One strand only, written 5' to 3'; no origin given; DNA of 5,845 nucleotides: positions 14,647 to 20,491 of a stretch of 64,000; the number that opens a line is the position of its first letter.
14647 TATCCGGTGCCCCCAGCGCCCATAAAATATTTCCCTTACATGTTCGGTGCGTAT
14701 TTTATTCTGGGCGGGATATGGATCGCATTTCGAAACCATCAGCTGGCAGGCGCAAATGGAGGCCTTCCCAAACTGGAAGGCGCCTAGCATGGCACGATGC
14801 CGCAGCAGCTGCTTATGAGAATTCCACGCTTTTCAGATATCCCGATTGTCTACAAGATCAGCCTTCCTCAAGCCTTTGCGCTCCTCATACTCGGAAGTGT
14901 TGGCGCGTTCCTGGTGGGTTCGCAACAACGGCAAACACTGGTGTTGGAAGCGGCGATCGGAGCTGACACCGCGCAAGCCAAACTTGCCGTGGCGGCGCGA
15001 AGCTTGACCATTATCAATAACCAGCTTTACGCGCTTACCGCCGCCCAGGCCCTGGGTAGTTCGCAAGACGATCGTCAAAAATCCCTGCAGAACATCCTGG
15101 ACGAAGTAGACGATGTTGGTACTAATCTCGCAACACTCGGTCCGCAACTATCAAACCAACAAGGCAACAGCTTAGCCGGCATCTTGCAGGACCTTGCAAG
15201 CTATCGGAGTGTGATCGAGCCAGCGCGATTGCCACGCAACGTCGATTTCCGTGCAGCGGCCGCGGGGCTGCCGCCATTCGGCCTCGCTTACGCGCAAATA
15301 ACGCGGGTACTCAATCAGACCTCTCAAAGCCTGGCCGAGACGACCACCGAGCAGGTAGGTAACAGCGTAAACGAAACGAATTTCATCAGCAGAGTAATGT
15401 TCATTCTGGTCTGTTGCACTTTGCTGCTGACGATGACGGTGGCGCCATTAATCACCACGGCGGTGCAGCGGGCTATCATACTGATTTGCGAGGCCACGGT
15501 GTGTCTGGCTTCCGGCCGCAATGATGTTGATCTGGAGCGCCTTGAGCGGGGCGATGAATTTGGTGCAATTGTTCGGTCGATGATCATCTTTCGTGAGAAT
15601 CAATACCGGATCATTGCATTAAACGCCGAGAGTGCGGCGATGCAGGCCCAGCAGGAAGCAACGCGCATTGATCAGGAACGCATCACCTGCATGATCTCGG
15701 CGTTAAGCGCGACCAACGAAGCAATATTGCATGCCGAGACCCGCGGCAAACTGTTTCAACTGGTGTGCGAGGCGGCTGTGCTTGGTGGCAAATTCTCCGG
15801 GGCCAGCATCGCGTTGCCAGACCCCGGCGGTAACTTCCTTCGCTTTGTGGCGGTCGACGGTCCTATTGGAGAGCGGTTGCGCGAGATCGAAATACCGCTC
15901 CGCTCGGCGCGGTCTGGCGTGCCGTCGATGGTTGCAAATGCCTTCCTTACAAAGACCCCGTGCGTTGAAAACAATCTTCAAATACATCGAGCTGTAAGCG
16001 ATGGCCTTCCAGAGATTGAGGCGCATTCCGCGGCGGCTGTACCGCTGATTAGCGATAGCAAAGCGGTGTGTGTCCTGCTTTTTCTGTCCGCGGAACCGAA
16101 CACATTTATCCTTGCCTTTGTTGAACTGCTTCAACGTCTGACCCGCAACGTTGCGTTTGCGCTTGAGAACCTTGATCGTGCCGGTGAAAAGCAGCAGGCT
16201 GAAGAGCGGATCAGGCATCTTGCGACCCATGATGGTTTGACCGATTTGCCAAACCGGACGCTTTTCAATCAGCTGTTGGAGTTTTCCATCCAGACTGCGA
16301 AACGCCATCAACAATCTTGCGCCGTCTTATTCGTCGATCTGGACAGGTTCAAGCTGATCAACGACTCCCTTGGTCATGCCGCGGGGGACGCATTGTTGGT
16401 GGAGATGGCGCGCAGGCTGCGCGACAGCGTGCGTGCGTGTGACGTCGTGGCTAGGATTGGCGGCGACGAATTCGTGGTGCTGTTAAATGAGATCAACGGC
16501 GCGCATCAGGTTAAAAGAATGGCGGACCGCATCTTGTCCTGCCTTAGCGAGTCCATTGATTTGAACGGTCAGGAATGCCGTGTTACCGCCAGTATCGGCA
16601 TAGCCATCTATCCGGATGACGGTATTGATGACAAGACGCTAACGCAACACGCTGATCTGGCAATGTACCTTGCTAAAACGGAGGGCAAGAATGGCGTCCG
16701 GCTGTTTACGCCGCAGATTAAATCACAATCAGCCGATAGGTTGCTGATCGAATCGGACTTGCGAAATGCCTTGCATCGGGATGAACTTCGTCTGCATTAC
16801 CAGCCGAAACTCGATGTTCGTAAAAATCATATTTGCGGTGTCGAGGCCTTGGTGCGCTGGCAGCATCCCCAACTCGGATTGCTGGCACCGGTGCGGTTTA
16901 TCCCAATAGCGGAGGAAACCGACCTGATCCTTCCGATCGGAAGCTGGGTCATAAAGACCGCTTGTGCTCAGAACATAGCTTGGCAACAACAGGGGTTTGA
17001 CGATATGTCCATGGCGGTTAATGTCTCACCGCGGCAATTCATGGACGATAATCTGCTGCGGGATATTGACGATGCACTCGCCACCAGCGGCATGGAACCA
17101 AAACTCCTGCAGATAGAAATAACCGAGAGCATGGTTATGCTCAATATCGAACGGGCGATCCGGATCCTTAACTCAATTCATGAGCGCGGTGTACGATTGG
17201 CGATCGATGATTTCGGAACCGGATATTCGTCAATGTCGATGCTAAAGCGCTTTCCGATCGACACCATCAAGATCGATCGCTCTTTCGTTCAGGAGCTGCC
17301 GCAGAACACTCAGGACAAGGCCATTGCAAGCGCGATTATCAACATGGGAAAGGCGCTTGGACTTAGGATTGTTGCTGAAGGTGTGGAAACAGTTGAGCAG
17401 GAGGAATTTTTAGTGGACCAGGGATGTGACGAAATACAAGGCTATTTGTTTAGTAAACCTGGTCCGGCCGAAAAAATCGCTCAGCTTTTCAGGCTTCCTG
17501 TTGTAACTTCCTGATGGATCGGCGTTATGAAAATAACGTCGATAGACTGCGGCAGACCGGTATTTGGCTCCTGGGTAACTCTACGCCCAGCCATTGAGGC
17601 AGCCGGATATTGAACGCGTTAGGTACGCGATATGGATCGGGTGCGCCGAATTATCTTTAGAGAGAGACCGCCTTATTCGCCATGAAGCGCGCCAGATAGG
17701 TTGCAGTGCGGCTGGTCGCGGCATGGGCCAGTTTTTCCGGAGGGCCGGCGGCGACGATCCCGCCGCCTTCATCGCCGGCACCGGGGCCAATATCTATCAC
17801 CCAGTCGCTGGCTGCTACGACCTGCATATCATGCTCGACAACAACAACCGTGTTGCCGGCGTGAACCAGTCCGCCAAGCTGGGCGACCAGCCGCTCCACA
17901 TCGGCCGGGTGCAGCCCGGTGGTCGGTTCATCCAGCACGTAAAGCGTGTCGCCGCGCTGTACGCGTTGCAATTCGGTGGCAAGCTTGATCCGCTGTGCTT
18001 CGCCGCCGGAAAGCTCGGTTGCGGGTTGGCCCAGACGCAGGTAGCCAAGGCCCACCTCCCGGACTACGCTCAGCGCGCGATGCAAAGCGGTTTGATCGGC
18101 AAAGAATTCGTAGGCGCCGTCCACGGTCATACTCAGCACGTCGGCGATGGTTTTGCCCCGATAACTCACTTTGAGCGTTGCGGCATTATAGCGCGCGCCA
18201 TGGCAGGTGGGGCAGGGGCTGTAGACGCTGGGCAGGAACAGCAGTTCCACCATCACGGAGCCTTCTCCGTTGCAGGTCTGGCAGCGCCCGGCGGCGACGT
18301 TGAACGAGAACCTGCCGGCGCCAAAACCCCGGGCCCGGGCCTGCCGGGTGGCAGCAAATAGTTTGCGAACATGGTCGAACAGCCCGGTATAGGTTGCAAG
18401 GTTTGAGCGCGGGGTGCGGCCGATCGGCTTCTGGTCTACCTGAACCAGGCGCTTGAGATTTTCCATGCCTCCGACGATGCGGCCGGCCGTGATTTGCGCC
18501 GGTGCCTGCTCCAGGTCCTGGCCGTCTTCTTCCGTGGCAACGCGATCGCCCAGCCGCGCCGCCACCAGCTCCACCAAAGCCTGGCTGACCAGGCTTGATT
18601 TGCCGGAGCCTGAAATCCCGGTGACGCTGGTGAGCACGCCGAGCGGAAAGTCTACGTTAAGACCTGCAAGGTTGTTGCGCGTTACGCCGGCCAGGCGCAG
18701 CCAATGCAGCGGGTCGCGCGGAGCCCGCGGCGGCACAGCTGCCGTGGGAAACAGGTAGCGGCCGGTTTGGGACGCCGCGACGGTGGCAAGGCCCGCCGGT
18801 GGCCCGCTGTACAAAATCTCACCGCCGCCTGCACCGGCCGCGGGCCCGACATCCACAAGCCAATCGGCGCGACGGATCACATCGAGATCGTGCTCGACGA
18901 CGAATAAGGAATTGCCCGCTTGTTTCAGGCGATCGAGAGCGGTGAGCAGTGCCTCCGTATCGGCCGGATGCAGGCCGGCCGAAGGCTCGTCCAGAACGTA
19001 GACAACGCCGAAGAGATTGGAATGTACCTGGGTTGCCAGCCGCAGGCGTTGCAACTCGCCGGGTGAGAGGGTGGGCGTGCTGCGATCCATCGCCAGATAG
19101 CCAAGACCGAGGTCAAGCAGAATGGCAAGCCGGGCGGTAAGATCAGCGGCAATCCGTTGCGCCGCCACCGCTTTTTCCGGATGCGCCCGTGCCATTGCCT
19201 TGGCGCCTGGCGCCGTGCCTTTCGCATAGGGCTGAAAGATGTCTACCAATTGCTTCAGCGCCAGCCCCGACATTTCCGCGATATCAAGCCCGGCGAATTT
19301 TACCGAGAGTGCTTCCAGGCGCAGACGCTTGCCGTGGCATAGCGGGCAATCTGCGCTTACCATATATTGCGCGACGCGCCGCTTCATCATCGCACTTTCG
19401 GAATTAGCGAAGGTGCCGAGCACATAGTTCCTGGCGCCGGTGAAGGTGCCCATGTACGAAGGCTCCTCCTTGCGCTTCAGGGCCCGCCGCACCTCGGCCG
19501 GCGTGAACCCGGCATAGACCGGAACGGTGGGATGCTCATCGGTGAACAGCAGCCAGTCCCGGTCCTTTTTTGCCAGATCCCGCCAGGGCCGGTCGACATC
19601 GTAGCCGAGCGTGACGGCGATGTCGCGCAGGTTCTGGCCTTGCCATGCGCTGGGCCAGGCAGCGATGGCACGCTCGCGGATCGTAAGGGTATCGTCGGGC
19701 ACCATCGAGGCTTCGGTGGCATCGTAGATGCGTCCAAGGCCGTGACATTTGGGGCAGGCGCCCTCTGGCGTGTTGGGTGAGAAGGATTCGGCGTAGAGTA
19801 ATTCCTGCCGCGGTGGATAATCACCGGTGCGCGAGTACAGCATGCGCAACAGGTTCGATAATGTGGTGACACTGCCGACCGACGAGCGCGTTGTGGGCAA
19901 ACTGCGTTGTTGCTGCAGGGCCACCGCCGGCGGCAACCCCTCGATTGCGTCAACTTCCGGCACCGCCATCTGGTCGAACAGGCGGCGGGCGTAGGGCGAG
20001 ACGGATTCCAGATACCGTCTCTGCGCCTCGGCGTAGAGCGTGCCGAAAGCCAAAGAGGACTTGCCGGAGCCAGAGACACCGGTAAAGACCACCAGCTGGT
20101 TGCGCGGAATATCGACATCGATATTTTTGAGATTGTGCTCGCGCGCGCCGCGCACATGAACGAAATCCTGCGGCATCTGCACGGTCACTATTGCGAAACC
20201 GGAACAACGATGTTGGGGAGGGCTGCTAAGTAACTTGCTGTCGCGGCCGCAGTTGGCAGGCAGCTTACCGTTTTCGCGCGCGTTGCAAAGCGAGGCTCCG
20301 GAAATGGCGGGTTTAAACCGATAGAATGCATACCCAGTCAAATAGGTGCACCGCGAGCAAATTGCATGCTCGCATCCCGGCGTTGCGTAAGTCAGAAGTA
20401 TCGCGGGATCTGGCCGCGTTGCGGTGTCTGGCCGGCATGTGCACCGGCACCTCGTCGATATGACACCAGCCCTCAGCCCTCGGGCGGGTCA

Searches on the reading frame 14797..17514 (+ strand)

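Call 7: search_protein_families(library=pfam, proteins=[window:14797-17514:+])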
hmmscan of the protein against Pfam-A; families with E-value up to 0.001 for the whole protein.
window:14797-17514:+ (905 aa): 4 families
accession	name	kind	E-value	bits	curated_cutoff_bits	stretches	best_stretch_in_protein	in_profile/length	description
PF00563.25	EAL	-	8.1e-73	245.1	31.3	1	654-888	3-236/236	EAL domain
PF00990.26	GGDEF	-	1.3e-49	168.5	23.8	1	476-632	1-160/161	Diguanylate cyclase, GGDEF domain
PF13185.12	GAF_2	-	3.1e-10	40.8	28.6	1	317-457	5-136/136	GAF domain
PF13492.12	GAF_3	-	0.00015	22.6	27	0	321-458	7-129/129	GAF domain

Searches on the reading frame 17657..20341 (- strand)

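Call 7: search_protein_families(library=pfam, proteins=[window:17657-20341:-])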
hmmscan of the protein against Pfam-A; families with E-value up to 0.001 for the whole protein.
window:17657-20341:- (894 aa): 13 families
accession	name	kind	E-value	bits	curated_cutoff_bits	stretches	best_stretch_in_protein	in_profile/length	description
PF00005.33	ABC_tran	-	1.6e-16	61.6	25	1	743-808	79-137/137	ABC transporter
PF17755.6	UvrA_DNA-bind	-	2.2e-12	47.7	23.2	1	212-324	4-109/110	UvrA DNA-binding domain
PF13304.12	AAA_21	-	1.5e-08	35.5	27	0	771-822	232-283/304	AAA domain, putative AbiEii toxin, Type IV TA system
PF20703.3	nSTAND1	-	1.6e-07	31.8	27.1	0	67-139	19-87/379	Novel STAND NTPase 1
PF00684.25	DnaJ_CXXCXGXG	-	2.9e-07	31.1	32.7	0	685-716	16-50/65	DnaJ central domain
PF13555.12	AAA_29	-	2e-06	27.9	27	0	73-97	14-38/61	P-loop containing region of AAA domain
PF14258.12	DUF4350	-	2.7e-06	28.2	30.4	1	789-870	28-104/181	Domain of unknown function (DUF4350)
PF13191.12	AAA_16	-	3.6e-06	28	32.6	0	79-123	22-71/167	AAA ATPase domain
PF02463.25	SMC_N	-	5.3e-05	23.2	40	0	571-842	27-202/220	RecF/RecN/SMC N terminal domain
PF13481.12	AAA_25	-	8.8e-05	22.6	27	0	565-597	30-59/195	AAA domain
PF03193.22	RsgA_GTPase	-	0.00031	21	30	0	59-98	85-123/174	RsgA GTPase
PF13671.12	AAA_33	-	0.00054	20.7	27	0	573-659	4-64/143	AAA domain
PF15777.11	Anti-TRAP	-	0.00061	20.2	32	0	686-717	12-40/59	Tryptophan RNA-binding attenuator protein inhibitory protein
